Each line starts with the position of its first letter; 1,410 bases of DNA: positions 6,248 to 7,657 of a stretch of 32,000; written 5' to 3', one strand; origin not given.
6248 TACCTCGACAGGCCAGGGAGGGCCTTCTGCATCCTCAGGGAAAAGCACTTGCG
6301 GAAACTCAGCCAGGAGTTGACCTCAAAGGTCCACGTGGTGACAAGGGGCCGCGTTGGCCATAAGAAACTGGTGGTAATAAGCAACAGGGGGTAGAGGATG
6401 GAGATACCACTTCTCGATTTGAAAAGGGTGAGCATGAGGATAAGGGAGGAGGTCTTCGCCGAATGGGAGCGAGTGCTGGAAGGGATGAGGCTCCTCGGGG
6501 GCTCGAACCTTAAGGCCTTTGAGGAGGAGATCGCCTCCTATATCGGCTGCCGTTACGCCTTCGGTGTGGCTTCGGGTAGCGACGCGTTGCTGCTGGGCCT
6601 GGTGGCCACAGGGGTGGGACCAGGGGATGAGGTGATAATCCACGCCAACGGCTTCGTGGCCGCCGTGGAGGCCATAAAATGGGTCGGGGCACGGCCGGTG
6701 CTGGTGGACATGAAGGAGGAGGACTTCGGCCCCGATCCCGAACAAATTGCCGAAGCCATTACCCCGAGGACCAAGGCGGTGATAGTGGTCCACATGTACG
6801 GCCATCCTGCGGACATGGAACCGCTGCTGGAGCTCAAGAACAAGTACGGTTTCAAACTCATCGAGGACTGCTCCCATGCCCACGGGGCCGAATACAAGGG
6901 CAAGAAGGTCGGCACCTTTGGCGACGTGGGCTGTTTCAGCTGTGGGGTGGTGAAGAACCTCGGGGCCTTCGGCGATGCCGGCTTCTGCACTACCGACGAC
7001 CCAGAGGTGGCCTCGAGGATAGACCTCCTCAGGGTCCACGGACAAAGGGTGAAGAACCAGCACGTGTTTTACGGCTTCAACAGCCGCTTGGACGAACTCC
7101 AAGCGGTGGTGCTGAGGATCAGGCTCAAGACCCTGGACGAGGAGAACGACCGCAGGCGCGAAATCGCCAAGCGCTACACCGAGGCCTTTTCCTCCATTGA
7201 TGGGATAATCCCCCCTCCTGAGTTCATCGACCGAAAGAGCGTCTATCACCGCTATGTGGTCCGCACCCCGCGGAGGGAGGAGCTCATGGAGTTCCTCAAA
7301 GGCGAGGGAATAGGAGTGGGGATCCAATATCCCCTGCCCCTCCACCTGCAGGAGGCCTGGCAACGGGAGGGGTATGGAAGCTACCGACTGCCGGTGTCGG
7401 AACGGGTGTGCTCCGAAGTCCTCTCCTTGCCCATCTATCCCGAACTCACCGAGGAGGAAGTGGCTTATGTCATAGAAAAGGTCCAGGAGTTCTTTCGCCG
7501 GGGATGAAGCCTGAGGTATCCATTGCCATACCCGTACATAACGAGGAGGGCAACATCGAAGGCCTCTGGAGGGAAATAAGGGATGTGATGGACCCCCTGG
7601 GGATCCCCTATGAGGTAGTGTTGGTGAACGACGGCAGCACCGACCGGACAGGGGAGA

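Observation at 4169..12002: Arn-like envelope aminosugar-modification cluster lacking ArnA/ArnD, built around a Gfo/Idh/MocA + DegT pair, DedA, UPF0104 and two GT-C transferases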

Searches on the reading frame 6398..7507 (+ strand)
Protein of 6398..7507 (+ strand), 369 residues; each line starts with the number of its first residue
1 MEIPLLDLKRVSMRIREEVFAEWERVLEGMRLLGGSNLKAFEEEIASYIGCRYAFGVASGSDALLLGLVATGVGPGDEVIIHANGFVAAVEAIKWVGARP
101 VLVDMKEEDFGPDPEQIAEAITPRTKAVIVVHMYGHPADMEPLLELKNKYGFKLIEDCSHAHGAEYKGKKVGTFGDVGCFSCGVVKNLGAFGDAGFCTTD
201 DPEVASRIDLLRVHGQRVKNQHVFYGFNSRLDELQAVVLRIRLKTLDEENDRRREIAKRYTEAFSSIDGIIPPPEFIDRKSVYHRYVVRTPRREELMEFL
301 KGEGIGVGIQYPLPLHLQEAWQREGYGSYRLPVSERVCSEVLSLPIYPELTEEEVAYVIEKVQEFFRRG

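Call 3: search_protein_families(library=pfam, proteins=[window:6398-7507:+], max_evalue=0.001)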
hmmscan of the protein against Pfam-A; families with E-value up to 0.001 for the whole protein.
window:6398-7507:+ (369 aa): 2 families
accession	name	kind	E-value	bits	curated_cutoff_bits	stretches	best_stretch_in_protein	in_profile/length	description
PF01041.23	DegT_DnrJ_EryC1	-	1.1e-111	373.9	19.8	1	15-363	3-360/360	DegT/DnrJ/EryC1/StrS aminotransferase family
PF00155.27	Aminotran_1_2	-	2.1e-11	44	19.7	1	37-360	42-359/361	Aminotransferase class I and II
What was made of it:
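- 6398..7507 (+): DegT-family PLP sugar aminotransferase, C3-aminotransferase-like. Pfam DegT, 374 bits (call 3).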

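Call 4: search_protein_families(library=ncbifam, proteins=[window:6398-7507:+], max_evalue=0.001)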
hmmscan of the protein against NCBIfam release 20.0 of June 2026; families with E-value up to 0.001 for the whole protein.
window:6398-7507:+ (369 aa): 29 families (the best 25 are shown)
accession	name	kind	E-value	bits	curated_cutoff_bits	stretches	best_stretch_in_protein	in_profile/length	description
TIGR03588.1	PseC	equivalog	1.4e-68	231.6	423.5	1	24-365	18-379/380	UDP-4-amino-4,6-dideoxy-N-acetyl-beta-L-altrosamine transaminase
NF008658.2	PRK11658.1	equivalog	1.1e-62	211.9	631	1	16-365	13-376/379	UDP-4-amino-4-deoxy-L-arabinose aminotransferase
NF008687.0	PRK11706.1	equivalog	3.9e-52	177.3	375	1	38-366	33-374/375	dTDP-4-amino-4,6-dideoxygalactose transaminase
TIGR04181.1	NHT_00031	hypoth_equivalog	2e-51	174.9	420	1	35-345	29-357/359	LegC family aminotransferase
TIGR04427.1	PLP_DesI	equivalog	9.8e-49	166.5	650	1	10-361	25-378/390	dTDP-4-dehydro-6-deoxyglucose aminotransferase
NF011936.0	PRK15407.1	equivalog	1e-40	139.8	423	2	30-215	59-251/440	lipopolysaccharide biosynthesis protein RfbH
TIGR02379.1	ECA_wecE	subfamily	1.2e-39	136.2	434.85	1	42-366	37-375/376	dTDP-4-amino-4,6-dideoxy-D-glucose transaminase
NF041364.1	GntC_guanitoxin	equivalog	4.9e-10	38.8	415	1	59-157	67-173/356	guanitoxin biosynthesis PLP-dependent (S)-gamma-hydroxy-L-arginine cyclodehydratase GntC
NF004621.0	PRK05957.1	equivalog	2.6e-08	33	498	1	57-131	94-167/389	pyridoxal phosphate-dependent aminotransferase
NF005816.0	PRK07682.1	equivalog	3.3e-08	32.6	620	1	60-131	99-170/390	aminotransferase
NF004770.0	PRK06108.1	subfamily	4.2e-08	32.4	422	1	56-130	101-176/396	pyridoxal phosphate-dependent aminotransferase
NF006569.0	PRK09082.1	subfamily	5.9e-08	32.2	420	1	56-131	95-170/386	methionine aminotransferase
NF041091.1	asp_aminotase_Arch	equivalog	8.6e-08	31.4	550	1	61-130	96-166/376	aspartate aminotransferase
NF004975.0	PRK06348.1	equivalog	1.9e-07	30.4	549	1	71-130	108-168/384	pyridoxal phosphate-dependent aminotransferase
NF005305.0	PRK06836.1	equivalog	2.1e-07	30.6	376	1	68-130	114-176/396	pyridoxal phosphate-dependent aminotransferase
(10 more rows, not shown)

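Call 10: search_solved_structures(query=window:6398-7507:+, max_evalue=1e-20)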
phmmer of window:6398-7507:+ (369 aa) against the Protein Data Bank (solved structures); distinct sequences matched with E-value up to 1e-20: 50.
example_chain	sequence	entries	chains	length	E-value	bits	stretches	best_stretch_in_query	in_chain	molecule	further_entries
7b0d_A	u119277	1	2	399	4.8e-106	358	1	3-365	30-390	Glutamine--scyllo-inositol transaminase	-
7n63_A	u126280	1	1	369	1.1e-90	307.4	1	3-367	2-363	Putative aminotransferase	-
3frk_A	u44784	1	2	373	2.6e-90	306.2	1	5-363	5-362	QdtB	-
2oga_A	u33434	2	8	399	2.9e-89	302.7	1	3-368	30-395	Transaminase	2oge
5u1z_A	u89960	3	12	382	5.7e-78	265.6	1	5-358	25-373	Putative aminotransferase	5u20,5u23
5u21_A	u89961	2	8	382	3.8e-77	262.9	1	5-358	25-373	Putative aminotransferase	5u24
3nyu_A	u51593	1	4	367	9.8e-71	241.8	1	3-355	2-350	Aminotransferase WbpE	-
3nu7_A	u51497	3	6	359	1e-70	241.7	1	3-355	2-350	Aminotransferase WbpE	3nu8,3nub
3nys_A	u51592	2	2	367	6.6e-70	239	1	3-355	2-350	Aminotransferase WbpE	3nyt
3uwc_A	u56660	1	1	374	3.6e-68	233.3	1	33-366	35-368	Nucleotide-sugar aminotransferase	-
8e75_A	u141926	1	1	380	3.2e-63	217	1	5-355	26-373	DegT/DnrJ/EryC1/StrS aminotransferase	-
8e77_A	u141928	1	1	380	3.2e-63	217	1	5-355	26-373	DegT/DnrJ/EryC1/StrS aminotransferase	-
4k2b_A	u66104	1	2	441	6.5e-58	199.6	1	3-361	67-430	NTD biosynthesis operon protein NtdA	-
4k2i_A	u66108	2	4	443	6.6e-58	199.6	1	3-361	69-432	NTD biosynthesis operon protein NtdA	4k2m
4qgr_A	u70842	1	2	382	2.7e-54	187.7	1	6-365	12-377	DegT/DnrJ/EryC1/StrS aminotransferase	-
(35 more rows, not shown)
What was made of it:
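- On Arn pathway (orthologous membership): Solved ArnB structures score 165-179 bits, against 240-358 bits for C3 aminotransferases (call 10).
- Against solved structures, the C3 enzymes score 240-358 bits and ArnB 165-179 bits (call 10).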

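Call 14: find_encoding_contigs(protein=window:6398-7507:+, flank=10000, max_places=6)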
Protein window:6398-7507:+ (369 aa): 1 contig read that carries it; 1 place shown.
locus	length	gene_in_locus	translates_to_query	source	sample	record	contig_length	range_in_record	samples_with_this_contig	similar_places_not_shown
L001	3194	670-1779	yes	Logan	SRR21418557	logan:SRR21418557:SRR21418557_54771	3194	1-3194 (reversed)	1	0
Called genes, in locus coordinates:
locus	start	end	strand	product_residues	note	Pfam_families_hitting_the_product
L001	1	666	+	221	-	?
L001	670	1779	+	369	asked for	PF00155:Aminotran_1_2, PF01041:DegT_DnrJ_EryC1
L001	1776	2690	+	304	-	PF00535:Glycos_transf_2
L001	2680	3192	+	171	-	?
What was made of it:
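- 7504..8418 (+): GT2 polyprenyl-phosphate glycosyltransferase of the ArnC/GtrB/DPMS class. Called as 304 aa on an identical contig (call 14).
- Checked: The gene calls on an identical metagenome contig agree (call 14).
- Tried and rejected: The DegT look-up gave only a 3-kb identical contig (call 14).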

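Call 63: search_solved_structures(query=window:6398-7507:+, max_evalue=1e-85, show_alignments=4)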
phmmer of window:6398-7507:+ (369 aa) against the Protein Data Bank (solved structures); distinct sequences matched with E-value up to 1e-85: 4.
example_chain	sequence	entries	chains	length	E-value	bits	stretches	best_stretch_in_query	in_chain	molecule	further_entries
7b0d_A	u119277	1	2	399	4.8e-106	358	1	3-365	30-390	Glutamine--scyllo-inositol transaminase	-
7n63_A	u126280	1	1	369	1.1e-90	307.4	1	3-367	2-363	Putative aminotransferase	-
3frk_A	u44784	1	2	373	2.6e-90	306.2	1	5-363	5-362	QdtB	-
2oga_A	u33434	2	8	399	2.9e-89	302.7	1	3-368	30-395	Transaminase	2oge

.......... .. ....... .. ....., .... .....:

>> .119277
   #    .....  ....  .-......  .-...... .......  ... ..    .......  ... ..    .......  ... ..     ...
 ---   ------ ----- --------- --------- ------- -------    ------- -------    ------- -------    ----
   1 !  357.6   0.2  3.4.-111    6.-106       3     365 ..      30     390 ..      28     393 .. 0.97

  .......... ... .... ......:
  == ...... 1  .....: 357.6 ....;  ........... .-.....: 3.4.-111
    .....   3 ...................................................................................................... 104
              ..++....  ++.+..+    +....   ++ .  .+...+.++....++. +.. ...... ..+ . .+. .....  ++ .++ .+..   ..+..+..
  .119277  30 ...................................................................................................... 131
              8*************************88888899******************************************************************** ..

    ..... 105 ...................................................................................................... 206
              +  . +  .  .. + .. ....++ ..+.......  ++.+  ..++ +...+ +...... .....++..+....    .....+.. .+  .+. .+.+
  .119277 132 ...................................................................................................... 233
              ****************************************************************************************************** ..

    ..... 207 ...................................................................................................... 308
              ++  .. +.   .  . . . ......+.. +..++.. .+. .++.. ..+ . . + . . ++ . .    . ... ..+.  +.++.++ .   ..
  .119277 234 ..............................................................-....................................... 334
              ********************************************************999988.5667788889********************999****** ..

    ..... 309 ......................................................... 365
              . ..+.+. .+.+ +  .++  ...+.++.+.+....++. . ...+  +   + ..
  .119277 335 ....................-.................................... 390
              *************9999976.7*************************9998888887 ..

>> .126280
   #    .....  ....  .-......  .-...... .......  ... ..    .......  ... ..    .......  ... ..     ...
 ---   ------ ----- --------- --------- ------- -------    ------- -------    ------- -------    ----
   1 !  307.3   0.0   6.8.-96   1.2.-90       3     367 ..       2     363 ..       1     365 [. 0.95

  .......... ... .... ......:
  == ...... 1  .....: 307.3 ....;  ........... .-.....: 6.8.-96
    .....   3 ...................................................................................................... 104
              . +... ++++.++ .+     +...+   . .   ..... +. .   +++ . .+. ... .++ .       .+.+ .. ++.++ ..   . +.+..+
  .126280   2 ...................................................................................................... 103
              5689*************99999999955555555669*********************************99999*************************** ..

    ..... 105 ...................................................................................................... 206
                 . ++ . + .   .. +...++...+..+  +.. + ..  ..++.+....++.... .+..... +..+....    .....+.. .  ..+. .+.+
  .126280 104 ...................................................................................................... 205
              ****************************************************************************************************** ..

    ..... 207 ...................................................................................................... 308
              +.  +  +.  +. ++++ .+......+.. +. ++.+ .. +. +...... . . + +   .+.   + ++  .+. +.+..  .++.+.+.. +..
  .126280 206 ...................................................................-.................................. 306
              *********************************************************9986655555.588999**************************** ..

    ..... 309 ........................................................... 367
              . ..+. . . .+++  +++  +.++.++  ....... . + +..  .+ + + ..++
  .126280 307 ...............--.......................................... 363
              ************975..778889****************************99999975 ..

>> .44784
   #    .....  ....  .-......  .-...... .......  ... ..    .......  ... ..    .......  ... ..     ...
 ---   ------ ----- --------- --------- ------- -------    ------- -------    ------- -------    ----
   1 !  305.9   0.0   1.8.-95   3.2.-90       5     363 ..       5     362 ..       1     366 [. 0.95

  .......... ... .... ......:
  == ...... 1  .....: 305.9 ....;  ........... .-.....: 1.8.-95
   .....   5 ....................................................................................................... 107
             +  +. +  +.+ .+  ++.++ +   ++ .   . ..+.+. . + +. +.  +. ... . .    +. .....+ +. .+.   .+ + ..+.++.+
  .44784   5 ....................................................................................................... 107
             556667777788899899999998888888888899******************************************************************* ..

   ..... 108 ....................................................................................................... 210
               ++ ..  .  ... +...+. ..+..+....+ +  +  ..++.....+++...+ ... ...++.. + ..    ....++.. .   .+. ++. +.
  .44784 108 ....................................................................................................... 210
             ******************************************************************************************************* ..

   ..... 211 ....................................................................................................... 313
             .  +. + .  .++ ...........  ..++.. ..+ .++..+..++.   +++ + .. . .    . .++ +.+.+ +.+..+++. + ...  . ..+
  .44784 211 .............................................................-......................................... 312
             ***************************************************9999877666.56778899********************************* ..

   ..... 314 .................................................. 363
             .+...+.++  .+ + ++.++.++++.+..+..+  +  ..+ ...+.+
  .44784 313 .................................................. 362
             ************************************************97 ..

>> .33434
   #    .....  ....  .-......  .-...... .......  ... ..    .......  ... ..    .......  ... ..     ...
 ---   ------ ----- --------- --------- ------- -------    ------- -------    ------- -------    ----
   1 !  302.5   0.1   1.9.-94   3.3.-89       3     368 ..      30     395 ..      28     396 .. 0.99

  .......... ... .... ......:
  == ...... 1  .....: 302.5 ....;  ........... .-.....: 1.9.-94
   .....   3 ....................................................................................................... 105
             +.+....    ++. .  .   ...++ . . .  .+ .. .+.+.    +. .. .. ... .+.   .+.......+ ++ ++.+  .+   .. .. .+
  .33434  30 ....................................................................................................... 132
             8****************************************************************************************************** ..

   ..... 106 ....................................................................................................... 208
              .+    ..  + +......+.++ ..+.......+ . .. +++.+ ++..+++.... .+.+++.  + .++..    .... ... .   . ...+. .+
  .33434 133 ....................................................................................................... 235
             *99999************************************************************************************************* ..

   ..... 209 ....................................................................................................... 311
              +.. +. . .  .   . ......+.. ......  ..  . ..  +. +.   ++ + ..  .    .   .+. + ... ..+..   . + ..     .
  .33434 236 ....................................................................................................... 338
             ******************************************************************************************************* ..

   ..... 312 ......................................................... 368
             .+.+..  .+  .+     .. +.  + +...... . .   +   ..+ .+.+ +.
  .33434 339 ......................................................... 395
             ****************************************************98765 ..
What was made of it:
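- On DegT/DnrJ/EryC1 sugar aminotransferases, C3-specific clade: The top solved hits are 7b0d, 7n63, QdtB, DesV, WlaRG, WbpE and NtdA (calls 10, 63).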
